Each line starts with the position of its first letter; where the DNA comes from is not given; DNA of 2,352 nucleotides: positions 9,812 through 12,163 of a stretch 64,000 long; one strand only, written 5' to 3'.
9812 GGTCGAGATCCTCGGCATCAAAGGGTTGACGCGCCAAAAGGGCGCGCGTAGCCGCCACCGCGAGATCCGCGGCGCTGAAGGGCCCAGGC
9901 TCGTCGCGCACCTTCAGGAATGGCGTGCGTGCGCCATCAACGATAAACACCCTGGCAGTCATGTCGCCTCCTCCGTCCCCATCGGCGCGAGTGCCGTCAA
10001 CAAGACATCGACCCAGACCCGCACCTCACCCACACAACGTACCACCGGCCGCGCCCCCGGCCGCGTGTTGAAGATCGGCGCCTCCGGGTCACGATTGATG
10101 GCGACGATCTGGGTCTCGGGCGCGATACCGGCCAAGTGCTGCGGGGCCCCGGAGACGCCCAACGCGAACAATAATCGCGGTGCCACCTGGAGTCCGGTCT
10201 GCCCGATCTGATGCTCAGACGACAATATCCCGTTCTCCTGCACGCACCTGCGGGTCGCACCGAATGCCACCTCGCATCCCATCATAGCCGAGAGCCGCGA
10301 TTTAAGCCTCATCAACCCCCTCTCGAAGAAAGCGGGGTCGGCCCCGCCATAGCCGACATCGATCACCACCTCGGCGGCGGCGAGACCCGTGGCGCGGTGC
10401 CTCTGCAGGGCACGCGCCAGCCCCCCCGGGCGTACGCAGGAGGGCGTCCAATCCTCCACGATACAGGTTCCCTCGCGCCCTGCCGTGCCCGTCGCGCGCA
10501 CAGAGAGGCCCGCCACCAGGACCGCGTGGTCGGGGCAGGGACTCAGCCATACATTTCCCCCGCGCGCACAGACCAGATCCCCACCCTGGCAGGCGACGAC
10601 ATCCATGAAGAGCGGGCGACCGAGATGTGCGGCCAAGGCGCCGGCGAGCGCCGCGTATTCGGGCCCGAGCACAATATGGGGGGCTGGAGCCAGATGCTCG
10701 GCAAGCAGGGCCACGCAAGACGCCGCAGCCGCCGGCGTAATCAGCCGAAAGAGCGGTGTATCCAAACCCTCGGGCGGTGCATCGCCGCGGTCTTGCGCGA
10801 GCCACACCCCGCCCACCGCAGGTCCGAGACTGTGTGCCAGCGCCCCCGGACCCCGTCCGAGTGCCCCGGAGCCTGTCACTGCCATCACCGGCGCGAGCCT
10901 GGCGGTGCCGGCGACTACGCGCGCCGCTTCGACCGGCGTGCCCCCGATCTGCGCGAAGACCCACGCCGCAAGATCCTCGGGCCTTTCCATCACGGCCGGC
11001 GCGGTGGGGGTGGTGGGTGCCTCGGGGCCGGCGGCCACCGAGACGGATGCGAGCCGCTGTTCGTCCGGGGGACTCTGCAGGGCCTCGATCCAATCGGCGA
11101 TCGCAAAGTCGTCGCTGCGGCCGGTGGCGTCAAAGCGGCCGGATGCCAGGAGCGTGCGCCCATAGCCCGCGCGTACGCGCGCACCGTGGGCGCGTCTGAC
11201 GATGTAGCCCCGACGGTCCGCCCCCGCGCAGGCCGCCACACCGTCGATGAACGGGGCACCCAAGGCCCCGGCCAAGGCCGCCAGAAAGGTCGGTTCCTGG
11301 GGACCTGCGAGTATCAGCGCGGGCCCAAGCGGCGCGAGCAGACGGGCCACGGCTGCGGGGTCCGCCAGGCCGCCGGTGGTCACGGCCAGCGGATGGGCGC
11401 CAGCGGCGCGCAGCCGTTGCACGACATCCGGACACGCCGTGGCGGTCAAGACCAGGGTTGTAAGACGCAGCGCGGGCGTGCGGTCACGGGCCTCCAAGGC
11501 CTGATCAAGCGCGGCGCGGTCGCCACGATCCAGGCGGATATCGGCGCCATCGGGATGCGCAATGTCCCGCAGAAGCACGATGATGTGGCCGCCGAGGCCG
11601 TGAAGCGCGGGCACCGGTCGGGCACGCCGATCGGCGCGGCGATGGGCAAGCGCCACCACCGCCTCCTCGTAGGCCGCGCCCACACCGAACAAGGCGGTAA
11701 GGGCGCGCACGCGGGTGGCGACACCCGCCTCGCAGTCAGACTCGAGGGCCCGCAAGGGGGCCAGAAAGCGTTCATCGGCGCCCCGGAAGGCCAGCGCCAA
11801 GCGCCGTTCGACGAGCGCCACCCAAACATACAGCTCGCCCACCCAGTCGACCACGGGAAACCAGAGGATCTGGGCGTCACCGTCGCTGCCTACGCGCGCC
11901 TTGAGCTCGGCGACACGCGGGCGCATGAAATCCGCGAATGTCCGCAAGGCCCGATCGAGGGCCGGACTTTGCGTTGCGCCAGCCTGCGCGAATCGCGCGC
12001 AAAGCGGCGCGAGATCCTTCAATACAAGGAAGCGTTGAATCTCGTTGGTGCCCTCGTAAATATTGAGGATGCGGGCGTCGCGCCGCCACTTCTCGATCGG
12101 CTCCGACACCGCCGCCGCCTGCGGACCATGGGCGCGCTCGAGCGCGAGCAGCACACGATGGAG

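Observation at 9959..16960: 2333-aa single polypeptide fusing ETF-quinone oxidoreductase (FixC/FixX-like), two ACAD modules and EtfB/EtfA modules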

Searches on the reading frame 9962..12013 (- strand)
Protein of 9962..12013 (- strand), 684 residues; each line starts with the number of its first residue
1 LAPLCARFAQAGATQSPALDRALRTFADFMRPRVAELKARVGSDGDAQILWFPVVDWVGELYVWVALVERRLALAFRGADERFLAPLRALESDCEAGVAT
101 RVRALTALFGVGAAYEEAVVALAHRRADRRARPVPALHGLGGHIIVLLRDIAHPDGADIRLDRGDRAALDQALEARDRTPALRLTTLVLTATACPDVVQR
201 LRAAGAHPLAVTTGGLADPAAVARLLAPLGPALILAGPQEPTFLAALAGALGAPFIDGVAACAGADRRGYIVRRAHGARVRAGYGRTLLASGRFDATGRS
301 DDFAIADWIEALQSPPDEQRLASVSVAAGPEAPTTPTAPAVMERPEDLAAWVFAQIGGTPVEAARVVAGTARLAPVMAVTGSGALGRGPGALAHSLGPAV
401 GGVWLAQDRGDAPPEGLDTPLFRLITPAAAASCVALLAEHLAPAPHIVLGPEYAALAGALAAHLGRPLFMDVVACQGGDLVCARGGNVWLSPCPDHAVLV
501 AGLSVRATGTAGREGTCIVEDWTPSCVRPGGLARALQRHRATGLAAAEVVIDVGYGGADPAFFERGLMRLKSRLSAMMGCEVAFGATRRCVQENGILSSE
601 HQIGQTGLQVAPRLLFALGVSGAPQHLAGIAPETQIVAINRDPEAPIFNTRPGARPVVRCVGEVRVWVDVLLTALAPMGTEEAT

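Call 29: search_solved_structures(query=A2, max_evalue=10)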
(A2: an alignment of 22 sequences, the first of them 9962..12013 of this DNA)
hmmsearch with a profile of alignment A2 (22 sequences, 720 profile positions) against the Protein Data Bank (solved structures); distinct sequences matched with E-value up to 10: 26.
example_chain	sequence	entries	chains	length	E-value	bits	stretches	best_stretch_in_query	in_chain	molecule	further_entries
1efv_A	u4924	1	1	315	3.6e-35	125.4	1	412-713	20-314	ELECTRON TRANSFER FLAVOPROTEIN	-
1t9g_R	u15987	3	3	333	6.8e-35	124.5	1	408-713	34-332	Electron transfer flavoprotein alpha-subunit, mitochondrial | Electron transfer flavoprotein alpha-subunit, mitochondrial precursor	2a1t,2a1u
5ow0_A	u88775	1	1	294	1.2e-32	117.1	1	479-713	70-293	Electron transfer flavoprotein, alpha subunit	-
7koe_B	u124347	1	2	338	2.5e-31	112.7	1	398-713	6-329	Electron transfer flavoprotein, alpha subunit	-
1efp_A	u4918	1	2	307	2.3e-30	109.6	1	407-708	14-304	PROTEIN (ELECTRON TRANSFER FLAVOPROTEIN)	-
5ol2_A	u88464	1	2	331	2.1e-29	106.3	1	411-714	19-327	Electron transfer flavoprotein large subunit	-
6fah_A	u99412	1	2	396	2e-28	103.1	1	398-712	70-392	Caffeyl-CoA reductase-Etf complex subunit CarE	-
7qh2_A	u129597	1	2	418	4.7e-24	88.7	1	413-718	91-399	Lactate dehydrogenase (NAD(+),ferredoxin) subunit LctC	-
4kpu_A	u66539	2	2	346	5.5e-24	88.4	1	413-712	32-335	Electron transfer flavoprotein alpha subunit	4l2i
6fah_B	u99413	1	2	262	5.3e-17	65.4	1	174-342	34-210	Caffeyl-CoA reductase-Etf complex subunit CarD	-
1o94_D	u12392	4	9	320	5.1e-16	62.1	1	413-685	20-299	ELECTRON TRANSFER FLAVOPROTEIN ALPHA-SUBUNIT | ELECTRON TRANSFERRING FLAVOPROTEIN ALPHA-SUBUNIT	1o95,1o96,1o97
3clu_D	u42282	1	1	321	8.3e-16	61.4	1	413-685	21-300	Electron transfer flavoprotein subunit alpha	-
4kpu_B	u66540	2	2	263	8.9e-16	61.3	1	156-343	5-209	Electron transfer flavoprotein alpha/beta-subunit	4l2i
3clr_D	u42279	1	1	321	1.2e-15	60.9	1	413-685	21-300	Electron transfer flavoprotein subunit alpha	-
3cls_D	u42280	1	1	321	1.5e-15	60.6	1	413-685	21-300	Electron transfer flavoprotein subunit alpha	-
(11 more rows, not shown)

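Call 39: predict_structure(alignment_id=A2)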
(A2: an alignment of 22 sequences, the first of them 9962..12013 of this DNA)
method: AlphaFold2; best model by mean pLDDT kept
length: 684 residues; sequences in the alignment: 22
mean_pLDDT: 82.1   pTM: 0.61
mean pLDDT of the five models: 82.1, 81.0, 78.9, 78.9, 78.8
residues with pLDDT >= 90: 300; 70-90: 257; 50-70: 75; < 50: 52
segments of 3 or more residues with pLDDT < 50: 1-4, 126-131, 333-336, 357-363, 509-514, 525-541, 678-684
pLDDT, mean of each block of 10 residues (from residue 1): 52 81 89 82 78 88 91 91 92 93 87 75 54 73 94 68 94 93 95 91 95 88 94 94 95 93 83 88 89 92 92 91 71 56 91 63 57 87 81 88 80 73 71 84 94 93 94 90 83 94 69 56 52 44 73 88 91 77 89 88 86 90 73 88 88 80 94 72 36
secondary structure, 60 per line:
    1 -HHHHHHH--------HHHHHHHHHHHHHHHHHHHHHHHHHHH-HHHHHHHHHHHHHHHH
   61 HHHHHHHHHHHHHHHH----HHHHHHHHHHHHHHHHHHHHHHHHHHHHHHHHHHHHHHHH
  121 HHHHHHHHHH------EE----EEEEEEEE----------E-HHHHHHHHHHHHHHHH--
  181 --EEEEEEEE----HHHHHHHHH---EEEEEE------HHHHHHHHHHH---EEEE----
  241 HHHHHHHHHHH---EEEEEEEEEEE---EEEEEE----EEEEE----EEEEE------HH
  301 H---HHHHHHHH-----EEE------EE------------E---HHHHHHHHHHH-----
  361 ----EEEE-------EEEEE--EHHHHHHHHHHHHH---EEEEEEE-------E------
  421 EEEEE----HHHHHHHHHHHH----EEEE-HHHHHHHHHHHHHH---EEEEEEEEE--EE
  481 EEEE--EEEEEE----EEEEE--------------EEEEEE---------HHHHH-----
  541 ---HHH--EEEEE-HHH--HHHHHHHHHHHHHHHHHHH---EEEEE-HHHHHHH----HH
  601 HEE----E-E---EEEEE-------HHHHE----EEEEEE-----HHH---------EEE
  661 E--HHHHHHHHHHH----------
elements in order (helices of 4 or more, strands of 3 or more residues): H2-8 H17-43 H45-76 H81-130 E143-150 H163-178 E183-190 H195-203 E207-212 H219-229 E233-236 H241-251 E255-265 E269-274 E279-283 E288-292 H305-312 E318-320 H345-355 E365-368 E376-380 H384-396 E400-406 E421-425 H430-441 E446-449 H451-464 E468-476 E479-484 E487-492 E497-501 E516-521 H531-535 E549-553 H560-578 E582-586 H588-594 E614-618 H626-629 E635-640 E658-661 H664-674

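Call 43: fold_search(model_id=the predicted structure, library=pdb)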
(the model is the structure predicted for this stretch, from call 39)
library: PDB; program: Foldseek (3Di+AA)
matches with E <= 10: 618; with E <= 0.001: 32
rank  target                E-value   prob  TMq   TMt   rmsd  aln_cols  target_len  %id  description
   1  7qh2_A                1.7e-13  1.00  0.26  0.44   8.4       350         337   20  Cryo-EM structure of Ldh-EtfAB complex from Acetobacterium woodii (released 2022-06-29)
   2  4kpu_A                6.4e-13  1.00  0.26  0.44  10.3       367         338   18  Electron transferring flavoprotein of Acidaminococcus fermentans: Towards a mechanism of flavin-based electron bifurca (released 2014-01-15)
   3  5ow0_A                9.7e-13  1.00  0.23  0.42   9.3       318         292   27  Crystal structure of an electron transfer flavoprotein from Geobacter metallireducens (released 2018-10-10)
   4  2a1u_A                1.3e-12  1.00  0.27  0.50   8.1       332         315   22  Crystal structure of the human ETF E165betaA mutant (released 2005-07-05)
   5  1efv_A                1.3e-12  1.00  0.27  0.48   8.3       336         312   23  THREE-DIMENSIONAL STRUCTURE OF HUMAN ELECTRON TRANSFER FLAVOPROTEIN TO 2.1 A RESOLUTION (released 1997-12-03)
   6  7koe_B                1.5e-12  1.00  0.28  0.49   8.0       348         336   24  Electron bifurcating flavoprotein Fix/EtfABCX (released 2021-01-20)
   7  2a1t_R                2.6e-12  1.00  0.26  0.47   9.1       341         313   25  Structure of the human MCAD:ETF E165betaA complex (released 2005-07-05)
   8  5ol2_A                2.7e-12  1.00  0.24  0.42   8.5       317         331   20  The electron transferring flavoprotein/butyryl-CoA dehydrogenase complex from Clostridium difficile (released 2017-11-29)
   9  9a4x_B                6.2e-12  1.00  0.30  0.54   7.5       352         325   23  Integrative model of ETFB-ETFA by crosslinking MS and deep learning (released 2024-09-18)
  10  1efp_A                8.9e-12  1.00  0.25  0.45   8.6       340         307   24  ELECTRON TRANSFER FLAVOPROTEIN (ETF) FROM PARACOCCUS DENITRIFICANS (released 1999-08-09)
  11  6fah_A                1.2e-11  1.00  0.25  0.38   9.7       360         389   19  Molecular basis of the flavin-based electron-bifurcating caffeyl-CoA reductase reaction (released 2018-01-24)
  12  6fah_E                1.7e-10  1.00  0.24  0.36   9.5       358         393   20  Molecular basis of the flavin-based electron-bifurcating caffeyl-CoA reductase reaction (released 2018-01-24)
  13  1o96_B                1.5e-09  1.00  0.21  0.38  11.3       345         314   20  Structure of electron transferring flavoprotein for Methylophilus methylotrophus. (released 2003-02-06)
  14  3clu_D                2.8e-09  1.00  0.21  0.39  10.9       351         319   21  Crystal structure of the R236K mutant from Methylophilus methylotrophus ETF (released 2008-04-08)
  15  3clt_D                4.4e-09  1.00  0.21  0.38  10.9       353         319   21  Crystal structure of the R236E mutant of Methylophilus methylotrophus ETF (released 2008-04-08)
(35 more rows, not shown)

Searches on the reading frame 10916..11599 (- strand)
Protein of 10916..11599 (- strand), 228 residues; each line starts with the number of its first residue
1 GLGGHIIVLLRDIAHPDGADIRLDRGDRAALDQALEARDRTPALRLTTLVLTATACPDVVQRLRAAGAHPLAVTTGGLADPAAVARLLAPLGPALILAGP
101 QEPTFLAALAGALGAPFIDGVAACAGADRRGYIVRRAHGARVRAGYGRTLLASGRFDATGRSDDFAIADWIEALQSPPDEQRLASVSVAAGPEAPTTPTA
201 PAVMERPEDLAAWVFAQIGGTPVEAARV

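Call 52: search_solved_structures(query=A4, max_evalue=1, show_alignments=5)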
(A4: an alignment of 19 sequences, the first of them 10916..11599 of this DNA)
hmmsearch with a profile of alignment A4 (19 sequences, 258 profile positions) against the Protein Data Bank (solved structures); distinct sequences matched with E-value up to 1: 13.
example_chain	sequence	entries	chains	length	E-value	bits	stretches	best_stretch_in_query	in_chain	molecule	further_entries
4kpu_B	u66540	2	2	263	7.5e-21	78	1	19-204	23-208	Electron transfer flavoprotein alpha/beta-subunit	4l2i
6fah_B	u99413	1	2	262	7.8e-21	78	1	33-203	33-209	Caffeyl-CoA reductase-Etf complex subunit CarD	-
5ol2_B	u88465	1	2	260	4.3e-18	69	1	33-195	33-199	Electron transfer flavoprotein small subunit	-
1o94_C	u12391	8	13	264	6.7e-18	68.4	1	30-217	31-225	ELECTRON TRANSFER FLAVOPROTEIN BETA-SUBUNIT | ELECTRON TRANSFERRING FLAVOPROTEIN BETA-SUBUNIT | Electron transfer flavoprotein subunit beta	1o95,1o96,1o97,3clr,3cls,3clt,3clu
1efv_B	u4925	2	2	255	3.7e-17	65.9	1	20-226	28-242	ELECTRON TRANSFER FLAVOPROTEIN | Electron transfer flavoprotein beta-subunit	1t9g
2a1t_S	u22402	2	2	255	5.3e-17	65.4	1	20-226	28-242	Electron transfer flavoprotein beta-subunit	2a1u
1efp_B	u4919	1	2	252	1.4e-16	64.1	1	27-211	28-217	PROTEIN (ELECTRON TRANSFER FLAVOPROTEIN)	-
5ow0_B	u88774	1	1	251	3.1e-16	62.9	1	38-199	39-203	Electron transfer flavoprotein, beta subunit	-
7koe_A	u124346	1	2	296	4.4e-11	46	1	19-190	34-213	Electron transfer flavoprotein, beta subunit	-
7qh2_B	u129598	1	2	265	5.8e-11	45.6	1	32-158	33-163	Lactate dehydrogenase (NAD(+),ferredoxin) subunit LctB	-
4axk_A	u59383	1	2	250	0.086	15.6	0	53-110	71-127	1-(5-PHOSPHORIBOSYL)-5-((5'-PHOSPHORIBOSYLAMINO) METHYLIDENEAMINO)IMIDAZOLE-4-CARBOXAMIDE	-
1h5y_A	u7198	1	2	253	0.68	12.6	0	29-82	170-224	HISF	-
5yxi_A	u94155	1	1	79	0.74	12.5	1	41-72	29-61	Designed protein dRafX6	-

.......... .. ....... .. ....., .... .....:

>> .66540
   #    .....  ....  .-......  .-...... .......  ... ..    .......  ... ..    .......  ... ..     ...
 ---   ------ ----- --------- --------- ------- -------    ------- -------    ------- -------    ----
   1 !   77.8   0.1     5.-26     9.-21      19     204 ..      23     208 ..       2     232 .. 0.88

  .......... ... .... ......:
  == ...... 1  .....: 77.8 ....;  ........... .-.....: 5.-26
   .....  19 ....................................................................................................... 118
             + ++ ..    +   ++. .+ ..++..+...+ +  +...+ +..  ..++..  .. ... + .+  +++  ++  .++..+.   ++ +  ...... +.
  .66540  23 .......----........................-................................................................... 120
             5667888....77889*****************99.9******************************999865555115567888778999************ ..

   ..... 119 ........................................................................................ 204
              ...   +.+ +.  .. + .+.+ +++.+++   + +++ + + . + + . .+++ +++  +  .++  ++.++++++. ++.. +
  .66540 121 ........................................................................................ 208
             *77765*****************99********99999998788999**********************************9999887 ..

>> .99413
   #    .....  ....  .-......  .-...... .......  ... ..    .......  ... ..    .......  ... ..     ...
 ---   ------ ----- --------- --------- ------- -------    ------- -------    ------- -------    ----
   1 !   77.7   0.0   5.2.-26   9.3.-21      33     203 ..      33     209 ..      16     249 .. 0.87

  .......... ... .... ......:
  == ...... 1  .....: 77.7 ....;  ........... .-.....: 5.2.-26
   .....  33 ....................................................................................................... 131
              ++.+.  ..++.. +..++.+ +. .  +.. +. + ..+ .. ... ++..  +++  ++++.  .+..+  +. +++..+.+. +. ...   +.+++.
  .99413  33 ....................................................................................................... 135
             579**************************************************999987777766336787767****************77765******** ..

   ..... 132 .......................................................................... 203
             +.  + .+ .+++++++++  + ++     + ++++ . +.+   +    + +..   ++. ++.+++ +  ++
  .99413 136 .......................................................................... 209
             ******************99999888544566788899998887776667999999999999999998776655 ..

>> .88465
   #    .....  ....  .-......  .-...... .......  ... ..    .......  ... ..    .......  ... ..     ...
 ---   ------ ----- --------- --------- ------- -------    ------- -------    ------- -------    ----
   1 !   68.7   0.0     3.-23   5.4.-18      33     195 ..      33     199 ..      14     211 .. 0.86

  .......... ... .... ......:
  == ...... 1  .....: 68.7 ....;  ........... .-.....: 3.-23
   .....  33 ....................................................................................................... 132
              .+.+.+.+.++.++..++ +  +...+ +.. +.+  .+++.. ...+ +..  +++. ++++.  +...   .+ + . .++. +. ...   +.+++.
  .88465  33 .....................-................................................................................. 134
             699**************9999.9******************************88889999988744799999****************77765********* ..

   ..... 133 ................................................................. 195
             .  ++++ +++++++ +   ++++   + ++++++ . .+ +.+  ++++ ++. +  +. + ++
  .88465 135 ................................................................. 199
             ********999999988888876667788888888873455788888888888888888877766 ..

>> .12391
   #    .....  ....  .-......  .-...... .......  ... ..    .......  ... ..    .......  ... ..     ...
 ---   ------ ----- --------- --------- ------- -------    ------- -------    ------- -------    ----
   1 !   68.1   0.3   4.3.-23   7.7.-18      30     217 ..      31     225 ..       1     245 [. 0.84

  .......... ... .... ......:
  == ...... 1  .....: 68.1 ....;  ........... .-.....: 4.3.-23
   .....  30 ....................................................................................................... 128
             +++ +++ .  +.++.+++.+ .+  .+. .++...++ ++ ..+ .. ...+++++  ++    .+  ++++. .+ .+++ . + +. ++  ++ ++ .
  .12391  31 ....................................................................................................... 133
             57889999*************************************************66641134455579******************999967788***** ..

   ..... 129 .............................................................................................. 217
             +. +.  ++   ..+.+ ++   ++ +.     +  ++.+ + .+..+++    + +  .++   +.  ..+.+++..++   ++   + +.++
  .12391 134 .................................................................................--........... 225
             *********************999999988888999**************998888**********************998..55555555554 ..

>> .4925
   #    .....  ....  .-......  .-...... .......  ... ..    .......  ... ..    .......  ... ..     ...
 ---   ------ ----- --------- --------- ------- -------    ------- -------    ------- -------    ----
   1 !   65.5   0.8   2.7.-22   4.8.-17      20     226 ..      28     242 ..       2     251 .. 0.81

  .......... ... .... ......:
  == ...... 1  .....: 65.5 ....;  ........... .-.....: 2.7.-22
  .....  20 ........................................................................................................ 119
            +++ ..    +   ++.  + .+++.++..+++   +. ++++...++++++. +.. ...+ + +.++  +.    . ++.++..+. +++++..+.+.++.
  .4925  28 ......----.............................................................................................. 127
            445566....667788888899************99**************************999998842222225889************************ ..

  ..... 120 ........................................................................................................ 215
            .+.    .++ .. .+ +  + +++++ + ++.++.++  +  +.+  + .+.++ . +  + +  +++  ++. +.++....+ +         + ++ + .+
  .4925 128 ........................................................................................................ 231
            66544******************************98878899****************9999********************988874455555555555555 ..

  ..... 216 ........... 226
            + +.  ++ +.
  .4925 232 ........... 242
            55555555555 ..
